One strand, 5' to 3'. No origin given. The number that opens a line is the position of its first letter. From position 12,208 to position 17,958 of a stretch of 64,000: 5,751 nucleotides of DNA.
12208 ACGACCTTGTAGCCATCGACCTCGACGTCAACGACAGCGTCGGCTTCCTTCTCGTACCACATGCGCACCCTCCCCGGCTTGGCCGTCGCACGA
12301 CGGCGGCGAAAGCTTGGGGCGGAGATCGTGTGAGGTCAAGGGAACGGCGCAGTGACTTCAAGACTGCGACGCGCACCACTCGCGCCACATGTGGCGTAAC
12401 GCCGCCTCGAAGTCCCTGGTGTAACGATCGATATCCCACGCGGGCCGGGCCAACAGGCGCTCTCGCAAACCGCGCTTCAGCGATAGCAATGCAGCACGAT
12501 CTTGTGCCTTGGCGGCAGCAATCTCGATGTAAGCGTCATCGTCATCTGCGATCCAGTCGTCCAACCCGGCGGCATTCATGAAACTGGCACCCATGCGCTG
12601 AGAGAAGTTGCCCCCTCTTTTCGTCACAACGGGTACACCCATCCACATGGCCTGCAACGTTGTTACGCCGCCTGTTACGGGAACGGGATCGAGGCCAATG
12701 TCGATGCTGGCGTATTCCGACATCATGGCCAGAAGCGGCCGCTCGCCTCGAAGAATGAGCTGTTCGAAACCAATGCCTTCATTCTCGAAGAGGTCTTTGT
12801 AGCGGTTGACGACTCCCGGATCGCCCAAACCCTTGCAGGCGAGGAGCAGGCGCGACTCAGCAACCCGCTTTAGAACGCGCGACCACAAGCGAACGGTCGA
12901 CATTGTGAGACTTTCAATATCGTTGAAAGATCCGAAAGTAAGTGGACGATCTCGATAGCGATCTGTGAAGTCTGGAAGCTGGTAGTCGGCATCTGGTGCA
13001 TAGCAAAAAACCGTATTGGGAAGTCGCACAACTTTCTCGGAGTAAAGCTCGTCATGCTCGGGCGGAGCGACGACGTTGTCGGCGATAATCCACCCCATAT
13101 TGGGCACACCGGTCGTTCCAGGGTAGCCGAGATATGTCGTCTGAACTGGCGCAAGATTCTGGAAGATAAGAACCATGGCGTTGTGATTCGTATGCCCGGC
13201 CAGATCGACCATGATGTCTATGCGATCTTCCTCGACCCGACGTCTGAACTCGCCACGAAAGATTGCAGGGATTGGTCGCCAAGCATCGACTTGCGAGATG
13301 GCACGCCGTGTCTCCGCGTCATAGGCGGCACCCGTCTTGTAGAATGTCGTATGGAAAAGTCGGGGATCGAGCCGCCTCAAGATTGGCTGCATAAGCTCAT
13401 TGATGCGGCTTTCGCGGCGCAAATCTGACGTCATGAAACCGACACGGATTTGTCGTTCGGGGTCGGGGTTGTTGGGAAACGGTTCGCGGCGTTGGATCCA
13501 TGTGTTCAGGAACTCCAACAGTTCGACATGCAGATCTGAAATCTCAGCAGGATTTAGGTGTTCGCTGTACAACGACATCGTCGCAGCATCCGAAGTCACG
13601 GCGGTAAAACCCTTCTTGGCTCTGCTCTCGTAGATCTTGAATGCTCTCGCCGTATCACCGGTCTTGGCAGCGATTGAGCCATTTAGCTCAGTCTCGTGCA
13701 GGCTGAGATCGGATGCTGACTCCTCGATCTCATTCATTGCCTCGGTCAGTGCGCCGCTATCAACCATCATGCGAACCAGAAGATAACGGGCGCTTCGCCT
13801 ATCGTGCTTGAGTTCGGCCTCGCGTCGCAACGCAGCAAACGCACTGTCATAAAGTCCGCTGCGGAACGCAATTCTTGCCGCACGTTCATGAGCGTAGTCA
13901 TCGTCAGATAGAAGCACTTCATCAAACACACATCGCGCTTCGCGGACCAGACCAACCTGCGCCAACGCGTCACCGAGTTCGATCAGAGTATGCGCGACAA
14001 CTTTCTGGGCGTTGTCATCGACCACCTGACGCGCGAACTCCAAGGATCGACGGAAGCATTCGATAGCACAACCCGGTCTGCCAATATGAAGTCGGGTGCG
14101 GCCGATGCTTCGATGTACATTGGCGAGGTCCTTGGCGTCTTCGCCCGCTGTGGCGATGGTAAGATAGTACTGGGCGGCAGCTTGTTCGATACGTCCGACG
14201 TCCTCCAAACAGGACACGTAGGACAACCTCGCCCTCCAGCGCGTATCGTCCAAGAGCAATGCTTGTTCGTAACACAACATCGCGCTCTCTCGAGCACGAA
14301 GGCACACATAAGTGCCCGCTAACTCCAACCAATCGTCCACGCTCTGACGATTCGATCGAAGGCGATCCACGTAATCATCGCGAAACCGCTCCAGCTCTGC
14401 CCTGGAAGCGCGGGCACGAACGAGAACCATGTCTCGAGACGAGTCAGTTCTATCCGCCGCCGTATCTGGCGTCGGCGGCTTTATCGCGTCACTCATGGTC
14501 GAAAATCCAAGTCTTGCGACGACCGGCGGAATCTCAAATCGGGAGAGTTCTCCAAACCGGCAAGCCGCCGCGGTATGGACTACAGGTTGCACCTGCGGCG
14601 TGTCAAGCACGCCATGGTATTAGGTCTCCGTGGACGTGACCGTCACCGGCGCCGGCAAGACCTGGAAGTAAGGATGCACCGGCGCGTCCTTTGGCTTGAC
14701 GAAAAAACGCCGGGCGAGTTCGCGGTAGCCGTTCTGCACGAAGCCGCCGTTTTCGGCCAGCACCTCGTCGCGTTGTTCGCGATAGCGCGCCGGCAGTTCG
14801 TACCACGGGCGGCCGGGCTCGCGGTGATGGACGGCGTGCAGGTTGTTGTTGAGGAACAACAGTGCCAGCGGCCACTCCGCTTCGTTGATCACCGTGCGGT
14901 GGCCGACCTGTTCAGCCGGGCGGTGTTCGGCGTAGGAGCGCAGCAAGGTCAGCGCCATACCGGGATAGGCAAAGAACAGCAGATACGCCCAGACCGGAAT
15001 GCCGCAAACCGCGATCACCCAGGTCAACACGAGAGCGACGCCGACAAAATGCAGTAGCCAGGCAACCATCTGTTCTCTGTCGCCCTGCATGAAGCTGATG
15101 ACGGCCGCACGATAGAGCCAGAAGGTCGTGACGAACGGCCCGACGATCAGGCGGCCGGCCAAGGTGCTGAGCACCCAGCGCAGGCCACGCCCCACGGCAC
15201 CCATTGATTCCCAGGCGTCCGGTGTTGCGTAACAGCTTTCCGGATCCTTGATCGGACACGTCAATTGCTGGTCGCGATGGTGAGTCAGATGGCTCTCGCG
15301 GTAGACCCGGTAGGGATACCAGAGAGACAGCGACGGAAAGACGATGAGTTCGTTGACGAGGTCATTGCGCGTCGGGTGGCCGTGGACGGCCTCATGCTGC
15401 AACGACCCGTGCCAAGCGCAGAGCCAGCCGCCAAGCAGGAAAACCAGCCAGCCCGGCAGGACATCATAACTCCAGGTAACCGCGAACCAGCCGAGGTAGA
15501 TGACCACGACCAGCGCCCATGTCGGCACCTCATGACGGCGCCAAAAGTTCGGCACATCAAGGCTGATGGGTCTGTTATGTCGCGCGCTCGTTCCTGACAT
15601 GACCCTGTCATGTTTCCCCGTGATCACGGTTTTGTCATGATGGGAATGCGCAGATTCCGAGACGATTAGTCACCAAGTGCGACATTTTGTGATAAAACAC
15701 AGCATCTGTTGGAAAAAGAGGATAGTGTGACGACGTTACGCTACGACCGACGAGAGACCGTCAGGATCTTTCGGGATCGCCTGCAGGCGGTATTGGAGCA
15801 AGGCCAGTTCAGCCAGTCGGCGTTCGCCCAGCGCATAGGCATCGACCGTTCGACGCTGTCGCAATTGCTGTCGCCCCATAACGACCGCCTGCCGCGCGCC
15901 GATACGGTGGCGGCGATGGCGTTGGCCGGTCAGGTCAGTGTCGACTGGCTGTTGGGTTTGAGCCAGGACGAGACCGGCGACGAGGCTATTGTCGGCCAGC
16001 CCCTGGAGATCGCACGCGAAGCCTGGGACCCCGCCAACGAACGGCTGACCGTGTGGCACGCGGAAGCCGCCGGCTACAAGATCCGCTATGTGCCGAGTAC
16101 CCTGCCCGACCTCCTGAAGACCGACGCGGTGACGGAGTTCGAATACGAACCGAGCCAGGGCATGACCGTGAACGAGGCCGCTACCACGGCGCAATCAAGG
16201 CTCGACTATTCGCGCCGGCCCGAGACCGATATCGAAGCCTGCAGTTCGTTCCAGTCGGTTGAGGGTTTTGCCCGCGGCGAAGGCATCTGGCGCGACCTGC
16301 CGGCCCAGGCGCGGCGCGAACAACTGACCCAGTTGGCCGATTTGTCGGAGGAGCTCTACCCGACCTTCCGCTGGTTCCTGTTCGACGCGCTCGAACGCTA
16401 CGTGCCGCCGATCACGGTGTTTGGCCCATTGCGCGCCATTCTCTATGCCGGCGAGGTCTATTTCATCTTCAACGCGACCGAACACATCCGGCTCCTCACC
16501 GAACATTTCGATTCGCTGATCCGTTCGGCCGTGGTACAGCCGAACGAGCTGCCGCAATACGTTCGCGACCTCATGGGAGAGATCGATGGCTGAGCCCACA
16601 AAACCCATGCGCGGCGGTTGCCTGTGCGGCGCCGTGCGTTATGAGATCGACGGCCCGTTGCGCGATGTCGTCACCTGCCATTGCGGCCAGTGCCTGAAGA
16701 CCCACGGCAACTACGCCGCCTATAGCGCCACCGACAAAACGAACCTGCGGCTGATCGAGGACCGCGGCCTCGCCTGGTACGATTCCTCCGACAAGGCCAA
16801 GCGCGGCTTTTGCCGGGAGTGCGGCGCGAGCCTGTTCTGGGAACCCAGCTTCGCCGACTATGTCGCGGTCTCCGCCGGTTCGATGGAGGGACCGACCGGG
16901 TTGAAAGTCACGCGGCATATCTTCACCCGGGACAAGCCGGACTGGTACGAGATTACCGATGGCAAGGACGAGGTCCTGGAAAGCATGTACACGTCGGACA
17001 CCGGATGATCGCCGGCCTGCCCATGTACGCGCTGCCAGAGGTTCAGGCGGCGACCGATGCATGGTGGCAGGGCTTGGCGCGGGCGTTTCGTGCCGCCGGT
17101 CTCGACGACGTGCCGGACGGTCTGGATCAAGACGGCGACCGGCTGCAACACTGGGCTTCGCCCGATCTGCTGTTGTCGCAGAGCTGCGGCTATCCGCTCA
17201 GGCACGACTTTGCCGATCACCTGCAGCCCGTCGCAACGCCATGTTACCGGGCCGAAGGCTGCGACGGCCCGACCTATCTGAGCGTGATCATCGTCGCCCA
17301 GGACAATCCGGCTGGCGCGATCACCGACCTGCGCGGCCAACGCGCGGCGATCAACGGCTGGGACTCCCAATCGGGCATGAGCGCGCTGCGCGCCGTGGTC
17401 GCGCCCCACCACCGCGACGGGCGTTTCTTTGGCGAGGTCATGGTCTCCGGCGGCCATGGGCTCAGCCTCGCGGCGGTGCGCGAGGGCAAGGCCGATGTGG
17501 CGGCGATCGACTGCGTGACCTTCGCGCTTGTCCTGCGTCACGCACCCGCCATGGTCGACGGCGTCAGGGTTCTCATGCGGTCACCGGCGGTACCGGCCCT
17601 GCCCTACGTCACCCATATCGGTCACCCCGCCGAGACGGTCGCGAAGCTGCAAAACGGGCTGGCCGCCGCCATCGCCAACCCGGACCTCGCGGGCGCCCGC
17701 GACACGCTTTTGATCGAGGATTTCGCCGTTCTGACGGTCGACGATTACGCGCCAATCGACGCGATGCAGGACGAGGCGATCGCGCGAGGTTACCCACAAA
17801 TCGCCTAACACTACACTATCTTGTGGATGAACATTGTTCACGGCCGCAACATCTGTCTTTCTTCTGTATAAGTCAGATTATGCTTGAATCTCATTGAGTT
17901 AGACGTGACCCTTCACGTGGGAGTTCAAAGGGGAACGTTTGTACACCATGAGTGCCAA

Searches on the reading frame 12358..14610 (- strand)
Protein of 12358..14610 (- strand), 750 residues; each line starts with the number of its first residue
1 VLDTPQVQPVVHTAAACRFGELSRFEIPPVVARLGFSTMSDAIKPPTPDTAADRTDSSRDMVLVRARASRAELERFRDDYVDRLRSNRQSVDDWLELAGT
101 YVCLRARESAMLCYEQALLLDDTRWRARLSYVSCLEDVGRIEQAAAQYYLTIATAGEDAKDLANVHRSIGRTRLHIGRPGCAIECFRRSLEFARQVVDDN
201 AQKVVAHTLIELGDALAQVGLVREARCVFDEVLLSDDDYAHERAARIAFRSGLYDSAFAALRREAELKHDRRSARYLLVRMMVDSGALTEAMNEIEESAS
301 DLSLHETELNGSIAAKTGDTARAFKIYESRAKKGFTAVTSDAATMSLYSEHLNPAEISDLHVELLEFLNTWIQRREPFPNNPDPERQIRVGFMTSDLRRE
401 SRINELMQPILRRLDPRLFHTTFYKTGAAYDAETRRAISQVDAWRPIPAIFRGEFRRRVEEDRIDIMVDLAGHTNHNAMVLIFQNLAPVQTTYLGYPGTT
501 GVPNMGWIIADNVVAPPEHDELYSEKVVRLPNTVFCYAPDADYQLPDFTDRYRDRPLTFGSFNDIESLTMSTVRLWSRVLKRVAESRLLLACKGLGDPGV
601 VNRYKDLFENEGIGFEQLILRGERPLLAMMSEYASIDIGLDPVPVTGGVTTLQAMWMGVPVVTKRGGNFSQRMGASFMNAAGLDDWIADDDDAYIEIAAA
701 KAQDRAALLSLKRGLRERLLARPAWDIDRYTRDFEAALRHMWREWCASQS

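Call 96: search_protein_families(library=pfam, proteins=[window:12358-14610:-], max_evalue=0.00001)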
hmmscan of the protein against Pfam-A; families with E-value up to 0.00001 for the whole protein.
window:12358-14610:- (750 aa): 2 families
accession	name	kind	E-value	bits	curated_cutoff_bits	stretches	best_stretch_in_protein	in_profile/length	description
PF13844.12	Glyco_transf_41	-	5.9e-31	107.8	25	2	378-536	70-230/543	Glycosyl transferase family 41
PF13424.12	TPR_12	-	1.1e-06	29.2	30.1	0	161-233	1-72/77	Tetratricopeptide repeat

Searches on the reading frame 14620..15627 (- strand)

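Call 40: search_protein_families(library=pfam, proteins=[window:14620-15627:-], max_evalue=0.00001)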
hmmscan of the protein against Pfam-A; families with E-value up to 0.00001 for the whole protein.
window:14620-15627:- (335 aa): 1 family
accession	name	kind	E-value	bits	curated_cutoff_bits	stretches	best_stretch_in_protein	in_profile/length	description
PF00487.30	FA_desaturase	-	3.5e-34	119.2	29.7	1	57-289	4-242/253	Fatty acid desaturase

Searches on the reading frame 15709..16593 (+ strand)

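Call 40: search_protein_families(library=pfam, proteins=[window:15709-16593:+], max_evalue=0.00001)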
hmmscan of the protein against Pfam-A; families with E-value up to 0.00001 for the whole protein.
window:15709-16593:+ (294 aa): 1 family
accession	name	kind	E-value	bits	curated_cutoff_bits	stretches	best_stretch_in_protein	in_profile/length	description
PF01381.28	HTH_3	-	2.1e-06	28.1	23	1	26-81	2-55/55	Helix-turn-helix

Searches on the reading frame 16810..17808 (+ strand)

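Call 40: search_protein_families(library=pfam, proteins=[window:16810-17808:+], max_evalue=0.00001)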
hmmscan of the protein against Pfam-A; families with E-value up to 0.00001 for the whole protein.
window:16810-17808:+ (332 aa): 1 family
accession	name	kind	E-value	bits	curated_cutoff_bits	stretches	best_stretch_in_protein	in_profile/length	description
PF12974.12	Phosphonate-bd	-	2.6e-21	76.5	27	1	119-313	52-242/242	ABC transporter, phosphonate, periplasmic substrate-binding protein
